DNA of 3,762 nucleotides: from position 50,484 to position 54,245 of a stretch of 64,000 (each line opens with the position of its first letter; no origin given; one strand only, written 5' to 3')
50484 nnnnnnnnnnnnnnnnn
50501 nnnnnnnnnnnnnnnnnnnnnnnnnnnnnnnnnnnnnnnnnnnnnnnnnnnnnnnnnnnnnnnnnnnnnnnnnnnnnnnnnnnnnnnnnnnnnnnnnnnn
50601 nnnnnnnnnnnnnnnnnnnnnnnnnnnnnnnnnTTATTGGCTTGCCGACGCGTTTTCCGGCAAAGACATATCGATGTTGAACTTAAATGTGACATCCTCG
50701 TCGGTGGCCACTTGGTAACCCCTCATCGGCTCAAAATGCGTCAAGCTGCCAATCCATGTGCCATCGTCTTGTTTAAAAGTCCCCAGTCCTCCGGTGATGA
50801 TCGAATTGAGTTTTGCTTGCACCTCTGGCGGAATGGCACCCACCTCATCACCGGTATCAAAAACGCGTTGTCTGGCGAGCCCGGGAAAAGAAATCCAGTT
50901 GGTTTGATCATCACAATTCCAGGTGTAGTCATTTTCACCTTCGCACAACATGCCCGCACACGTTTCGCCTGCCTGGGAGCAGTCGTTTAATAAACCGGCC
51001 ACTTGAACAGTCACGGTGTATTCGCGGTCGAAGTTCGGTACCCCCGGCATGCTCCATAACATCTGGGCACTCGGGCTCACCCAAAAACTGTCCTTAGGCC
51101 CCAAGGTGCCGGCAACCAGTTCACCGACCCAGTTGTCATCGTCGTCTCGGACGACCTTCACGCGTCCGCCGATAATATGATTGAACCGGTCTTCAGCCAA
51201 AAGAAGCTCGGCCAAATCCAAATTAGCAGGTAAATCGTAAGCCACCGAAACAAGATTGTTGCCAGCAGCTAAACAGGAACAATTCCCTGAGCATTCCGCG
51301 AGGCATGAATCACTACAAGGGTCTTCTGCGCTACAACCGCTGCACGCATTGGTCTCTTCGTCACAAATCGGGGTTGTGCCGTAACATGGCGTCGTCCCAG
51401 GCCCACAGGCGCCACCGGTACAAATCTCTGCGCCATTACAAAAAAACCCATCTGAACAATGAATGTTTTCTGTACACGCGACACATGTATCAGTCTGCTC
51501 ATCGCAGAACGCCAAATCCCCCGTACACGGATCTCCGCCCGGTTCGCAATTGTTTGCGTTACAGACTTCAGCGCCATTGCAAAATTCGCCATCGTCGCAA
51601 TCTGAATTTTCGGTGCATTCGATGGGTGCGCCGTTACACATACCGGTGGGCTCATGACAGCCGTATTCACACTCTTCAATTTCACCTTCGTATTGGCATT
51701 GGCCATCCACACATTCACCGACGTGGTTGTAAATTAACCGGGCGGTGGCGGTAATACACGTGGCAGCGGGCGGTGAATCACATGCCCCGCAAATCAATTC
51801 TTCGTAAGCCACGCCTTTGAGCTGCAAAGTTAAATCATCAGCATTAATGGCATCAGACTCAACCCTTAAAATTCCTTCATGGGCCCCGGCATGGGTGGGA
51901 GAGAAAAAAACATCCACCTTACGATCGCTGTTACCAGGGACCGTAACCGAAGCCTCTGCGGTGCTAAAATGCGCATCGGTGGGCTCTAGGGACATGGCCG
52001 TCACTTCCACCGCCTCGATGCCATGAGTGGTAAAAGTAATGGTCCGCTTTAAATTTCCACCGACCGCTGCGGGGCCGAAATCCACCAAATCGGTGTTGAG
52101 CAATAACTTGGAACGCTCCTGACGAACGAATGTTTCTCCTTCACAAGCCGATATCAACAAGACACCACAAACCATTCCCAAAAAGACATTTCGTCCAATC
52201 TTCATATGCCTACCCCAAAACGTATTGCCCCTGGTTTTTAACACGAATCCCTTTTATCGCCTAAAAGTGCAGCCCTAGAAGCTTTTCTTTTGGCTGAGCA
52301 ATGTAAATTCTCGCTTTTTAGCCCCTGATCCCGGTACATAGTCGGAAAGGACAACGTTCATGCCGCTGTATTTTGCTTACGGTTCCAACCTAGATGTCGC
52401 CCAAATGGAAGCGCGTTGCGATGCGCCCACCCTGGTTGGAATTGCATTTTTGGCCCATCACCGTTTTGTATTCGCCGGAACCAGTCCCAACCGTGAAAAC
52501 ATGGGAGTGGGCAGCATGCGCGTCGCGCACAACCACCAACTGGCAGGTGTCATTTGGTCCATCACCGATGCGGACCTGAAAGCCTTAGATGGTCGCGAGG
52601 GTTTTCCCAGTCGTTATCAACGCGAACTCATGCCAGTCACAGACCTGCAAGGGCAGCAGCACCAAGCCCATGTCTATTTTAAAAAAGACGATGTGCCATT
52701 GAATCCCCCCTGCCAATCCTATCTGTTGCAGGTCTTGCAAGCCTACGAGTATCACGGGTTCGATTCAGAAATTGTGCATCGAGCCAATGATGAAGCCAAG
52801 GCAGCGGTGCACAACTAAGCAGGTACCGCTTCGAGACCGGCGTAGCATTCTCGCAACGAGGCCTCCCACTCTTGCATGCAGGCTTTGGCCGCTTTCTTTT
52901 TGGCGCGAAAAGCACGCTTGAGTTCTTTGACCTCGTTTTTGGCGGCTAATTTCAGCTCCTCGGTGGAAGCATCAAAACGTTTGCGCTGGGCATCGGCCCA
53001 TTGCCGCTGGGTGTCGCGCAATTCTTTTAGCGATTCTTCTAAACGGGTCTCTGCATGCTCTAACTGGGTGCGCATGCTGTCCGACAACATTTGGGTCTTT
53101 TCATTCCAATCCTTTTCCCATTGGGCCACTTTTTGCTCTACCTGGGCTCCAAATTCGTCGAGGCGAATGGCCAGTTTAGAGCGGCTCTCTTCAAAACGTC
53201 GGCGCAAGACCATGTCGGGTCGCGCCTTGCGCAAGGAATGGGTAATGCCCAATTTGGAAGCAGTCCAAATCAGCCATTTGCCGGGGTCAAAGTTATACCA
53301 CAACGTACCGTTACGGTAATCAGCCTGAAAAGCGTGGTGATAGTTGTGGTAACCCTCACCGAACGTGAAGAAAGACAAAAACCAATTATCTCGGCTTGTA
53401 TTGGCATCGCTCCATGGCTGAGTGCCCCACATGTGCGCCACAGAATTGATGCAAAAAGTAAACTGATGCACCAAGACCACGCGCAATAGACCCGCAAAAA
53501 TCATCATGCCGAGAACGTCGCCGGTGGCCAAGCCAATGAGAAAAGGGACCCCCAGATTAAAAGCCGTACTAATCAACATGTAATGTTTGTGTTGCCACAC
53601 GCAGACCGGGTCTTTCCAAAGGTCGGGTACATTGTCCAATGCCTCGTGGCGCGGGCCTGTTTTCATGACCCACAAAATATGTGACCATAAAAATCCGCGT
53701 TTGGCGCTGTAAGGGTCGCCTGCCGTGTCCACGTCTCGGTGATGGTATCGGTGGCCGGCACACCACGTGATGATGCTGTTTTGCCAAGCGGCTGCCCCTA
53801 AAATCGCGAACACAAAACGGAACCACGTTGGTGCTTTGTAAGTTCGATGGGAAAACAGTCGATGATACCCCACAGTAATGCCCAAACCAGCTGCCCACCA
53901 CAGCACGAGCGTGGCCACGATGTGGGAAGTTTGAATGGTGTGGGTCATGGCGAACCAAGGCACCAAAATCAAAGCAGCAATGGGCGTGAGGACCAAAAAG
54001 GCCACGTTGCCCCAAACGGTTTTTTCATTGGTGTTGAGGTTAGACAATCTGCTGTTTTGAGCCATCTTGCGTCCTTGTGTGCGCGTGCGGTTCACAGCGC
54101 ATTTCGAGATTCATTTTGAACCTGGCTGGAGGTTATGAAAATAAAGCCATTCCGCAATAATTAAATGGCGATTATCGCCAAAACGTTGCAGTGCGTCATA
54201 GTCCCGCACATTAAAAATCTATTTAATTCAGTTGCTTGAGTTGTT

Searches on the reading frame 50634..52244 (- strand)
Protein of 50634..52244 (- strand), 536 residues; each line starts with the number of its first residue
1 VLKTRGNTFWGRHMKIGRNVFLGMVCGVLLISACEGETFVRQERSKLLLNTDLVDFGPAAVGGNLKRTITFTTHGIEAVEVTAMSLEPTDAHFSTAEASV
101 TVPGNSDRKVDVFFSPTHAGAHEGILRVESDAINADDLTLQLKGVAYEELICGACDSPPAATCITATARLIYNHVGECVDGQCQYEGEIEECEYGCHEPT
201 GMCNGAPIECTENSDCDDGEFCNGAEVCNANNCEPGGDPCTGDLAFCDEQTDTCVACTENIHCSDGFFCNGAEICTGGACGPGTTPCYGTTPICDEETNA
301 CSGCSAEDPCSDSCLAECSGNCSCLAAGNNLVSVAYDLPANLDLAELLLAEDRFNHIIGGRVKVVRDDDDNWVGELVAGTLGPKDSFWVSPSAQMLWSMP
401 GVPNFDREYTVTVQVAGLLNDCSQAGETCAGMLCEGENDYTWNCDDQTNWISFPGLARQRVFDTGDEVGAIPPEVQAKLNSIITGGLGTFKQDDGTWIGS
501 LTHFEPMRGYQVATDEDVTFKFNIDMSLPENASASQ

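Call 76: search_protein_families(library=pfam, proteins=[window:50634-52244:-], max_evalue=0.00001)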
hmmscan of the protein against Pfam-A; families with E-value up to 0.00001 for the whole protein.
window:50634-52244:- (536 aa): 2 families
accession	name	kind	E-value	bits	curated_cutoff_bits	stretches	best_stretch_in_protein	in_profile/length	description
PF15780.11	ASH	-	1.1e-07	32.3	27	1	53-134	13-94/98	Abnormal spindle-like microcephaly-assoc'd, ASPM-SPD-2-Hydin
PF22544.2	HYDIN_VesB_CFA65-like_Ig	-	5.7e-06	26.9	25.5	1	46-144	2-99/100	HYDIN/CFA65/VesB-like, Ig-like domain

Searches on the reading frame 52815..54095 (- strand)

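Call 76: search_protein_families(library=pfam, proteins=[window:52815-54095:-], max_evalue=0.00001)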
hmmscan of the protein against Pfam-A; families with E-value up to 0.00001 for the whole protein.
window:52815-54095:- (426 aa): 2 families
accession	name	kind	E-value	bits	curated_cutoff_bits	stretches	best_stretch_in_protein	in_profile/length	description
PF00487.30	FA_desaturase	-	4.9e-17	63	29.7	1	63-276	8-238/253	Fatty acid desaturase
PF01442.23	Apolipoprotein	-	9.2e-09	35.7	90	1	297-411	42-156/190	Apolipoprotein A1/A4/E domain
